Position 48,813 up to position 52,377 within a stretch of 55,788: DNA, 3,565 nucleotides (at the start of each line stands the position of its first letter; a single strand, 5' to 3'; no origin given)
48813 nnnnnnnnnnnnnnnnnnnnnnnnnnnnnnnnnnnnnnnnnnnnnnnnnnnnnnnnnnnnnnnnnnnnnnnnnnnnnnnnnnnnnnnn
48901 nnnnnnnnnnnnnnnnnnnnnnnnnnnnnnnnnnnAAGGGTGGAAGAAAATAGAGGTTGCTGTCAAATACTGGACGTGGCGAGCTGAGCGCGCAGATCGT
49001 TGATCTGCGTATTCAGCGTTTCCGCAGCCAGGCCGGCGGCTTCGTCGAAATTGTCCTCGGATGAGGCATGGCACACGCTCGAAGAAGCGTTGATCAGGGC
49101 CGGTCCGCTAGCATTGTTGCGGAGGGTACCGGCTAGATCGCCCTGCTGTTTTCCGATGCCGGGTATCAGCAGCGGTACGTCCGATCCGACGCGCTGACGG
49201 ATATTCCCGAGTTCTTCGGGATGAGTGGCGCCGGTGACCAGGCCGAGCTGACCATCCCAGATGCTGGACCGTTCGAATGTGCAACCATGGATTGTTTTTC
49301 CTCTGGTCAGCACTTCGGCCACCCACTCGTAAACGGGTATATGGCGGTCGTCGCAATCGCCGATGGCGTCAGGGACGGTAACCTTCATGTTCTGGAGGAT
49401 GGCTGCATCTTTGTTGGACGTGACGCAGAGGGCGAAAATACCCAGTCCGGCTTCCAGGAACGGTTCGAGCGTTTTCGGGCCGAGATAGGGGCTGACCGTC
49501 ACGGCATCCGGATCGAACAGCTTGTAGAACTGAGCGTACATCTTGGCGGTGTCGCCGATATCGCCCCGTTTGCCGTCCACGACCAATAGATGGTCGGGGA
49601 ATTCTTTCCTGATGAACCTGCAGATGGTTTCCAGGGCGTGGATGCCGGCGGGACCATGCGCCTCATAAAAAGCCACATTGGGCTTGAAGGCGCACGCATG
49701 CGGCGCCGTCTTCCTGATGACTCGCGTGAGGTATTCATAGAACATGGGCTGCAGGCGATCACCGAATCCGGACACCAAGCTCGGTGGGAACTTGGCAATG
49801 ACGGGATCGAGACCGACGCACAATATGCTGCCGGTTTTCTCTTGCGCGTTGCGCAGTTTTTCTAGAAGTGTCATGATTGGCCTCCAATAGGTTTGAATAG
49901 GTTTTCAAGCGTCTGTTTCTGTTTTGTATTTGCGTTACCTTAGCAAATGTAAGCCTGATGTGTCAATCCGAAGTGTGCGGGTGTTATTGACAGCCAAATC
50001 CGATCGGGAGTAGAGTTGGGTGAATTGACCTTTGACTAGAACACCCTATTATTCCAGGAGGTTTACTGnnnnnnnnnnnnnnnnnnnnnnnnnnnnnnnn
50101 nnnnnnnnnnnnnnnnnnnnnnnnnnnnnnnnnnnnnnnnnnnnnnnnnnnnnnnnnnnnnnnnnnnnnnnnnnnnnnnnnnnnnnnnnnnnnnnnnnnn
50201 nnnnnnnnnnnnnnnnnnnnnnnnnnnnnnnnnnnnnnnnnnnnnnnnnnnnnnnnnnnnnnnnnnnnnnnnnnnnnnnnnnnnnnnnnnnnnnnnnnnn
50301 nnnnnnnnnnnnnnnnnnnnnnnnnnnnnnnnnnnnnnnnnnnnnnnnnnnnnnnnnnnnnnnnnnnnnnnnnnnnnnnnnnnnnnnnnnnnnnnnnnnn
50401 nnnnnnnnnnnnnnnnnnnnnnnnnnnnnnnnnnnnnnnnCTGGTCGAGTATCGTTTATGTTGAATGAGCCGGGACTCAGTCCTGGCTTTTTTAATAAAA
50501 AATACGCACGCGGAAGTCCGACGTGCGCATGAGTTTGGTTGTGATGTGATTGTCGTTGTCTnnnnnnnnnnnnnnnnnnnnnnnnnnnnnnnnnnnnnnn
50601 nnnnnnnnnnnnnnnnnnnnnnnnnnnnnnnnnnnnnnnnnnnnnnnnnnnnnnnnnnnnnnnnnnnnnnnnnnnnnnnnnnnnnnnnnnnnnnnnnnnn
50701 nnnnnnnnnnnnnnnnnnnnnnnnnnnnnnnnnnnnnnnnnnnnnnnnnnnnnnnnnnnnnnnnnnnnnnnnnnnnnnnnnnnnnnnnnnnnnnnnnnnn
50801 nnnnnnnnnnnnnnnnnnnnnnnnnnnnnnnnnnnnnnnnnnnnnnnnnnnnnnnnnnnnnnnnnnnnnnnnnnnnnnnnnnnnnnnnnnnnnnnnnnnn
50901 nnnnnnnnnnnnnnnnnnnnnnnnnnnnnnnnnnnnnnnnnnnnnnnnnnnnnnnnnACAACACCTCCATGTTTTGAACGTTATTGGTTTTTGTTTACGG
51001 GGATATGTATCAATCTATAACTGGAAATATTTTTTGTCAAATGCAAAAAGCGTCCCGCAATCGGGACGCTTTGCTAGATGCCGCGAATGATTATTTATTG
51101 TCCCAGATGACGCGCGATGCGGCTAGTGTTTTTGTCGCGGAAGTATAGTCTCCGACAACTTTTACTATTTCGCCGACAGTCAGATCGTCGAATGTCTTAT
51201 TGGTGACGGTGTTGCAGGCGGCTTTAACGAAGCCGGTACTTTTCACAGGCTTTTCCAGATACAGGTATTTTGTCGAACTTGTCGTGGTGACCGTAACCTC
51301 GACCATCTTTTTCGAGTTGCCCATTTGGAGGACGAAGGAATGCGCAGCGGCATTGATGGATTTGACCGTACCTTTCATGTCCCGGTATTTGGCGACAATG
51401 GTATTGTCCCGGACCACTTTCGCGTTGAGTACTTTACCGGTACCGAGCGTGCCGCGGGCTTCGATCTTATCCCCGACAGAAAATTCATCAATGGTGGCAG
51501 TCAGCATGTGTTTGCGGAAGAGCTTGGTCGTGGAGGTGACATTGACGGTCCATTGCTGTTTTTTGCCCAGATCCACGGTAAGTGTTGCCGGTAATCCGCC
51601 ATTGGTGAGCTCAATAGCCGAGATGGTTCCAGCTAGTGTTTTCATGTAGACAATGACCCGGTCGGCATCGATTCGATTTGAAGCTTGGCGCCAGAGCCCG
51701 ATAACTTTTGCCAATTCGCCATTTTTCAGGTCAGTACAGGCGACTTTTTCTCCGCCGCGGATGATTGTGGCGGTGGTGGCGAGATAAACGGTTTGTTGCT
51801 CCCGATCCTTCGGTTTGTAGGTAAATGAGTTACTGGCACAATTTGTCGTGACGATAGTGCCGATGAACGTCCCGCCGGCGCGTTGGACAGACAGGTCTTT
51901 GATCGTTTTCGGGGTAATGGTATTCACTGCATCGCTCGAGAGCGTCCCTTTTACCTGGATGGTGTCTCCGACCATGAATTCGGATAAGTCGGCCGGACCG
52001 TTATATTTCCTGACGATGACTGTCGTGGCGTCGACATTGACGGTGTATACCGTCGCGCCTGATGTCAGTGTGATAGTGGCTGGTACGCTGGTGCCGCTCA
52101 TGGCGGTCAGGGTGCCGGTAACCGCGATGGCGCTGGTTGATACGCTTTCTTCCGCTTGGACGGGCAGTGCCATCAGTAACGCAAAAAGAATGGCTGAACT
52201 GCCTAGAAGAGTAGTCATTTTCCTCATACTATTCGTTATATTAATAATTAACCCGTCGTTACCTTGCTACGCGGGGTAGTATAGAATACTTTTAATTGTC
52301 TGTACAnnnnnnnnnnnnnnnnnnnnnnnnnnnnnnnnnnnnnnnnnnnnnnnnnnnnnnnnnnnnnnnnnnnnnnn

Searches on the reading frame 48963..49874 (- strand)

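Call 31: search_protein_families(library=pfam, proteins=[window:48963-49874:-], max_evalue=0.00001)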
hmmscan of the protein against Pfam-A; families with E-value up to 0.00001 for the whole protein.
window:48963-49874:- (303 aa): 1 family
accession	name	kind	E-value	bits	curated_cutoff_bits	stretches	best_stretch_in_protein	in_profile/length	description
PF00215.30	OMPdecase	-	5.1e-25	89.1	27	1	18-264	3-205/221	Orotidine 5'-phosphate decarboxylase / HUMPS family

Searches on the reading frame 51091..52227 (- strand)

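Call 31: search_protein_families(library=pfam, proteins=[window:51091-52227:-], max_evalue=0.00001)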
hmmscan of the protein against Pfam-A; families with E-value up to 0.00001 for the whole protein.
window:51091-52227:- (378 aa): 1 family
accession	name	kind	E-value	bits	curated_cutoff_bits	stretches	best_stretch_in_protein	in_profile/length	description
PF18914.6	DUF5666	-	3.1e-14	53.4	27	0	200-267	2-54/60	Domain of unknown function (DUF5666)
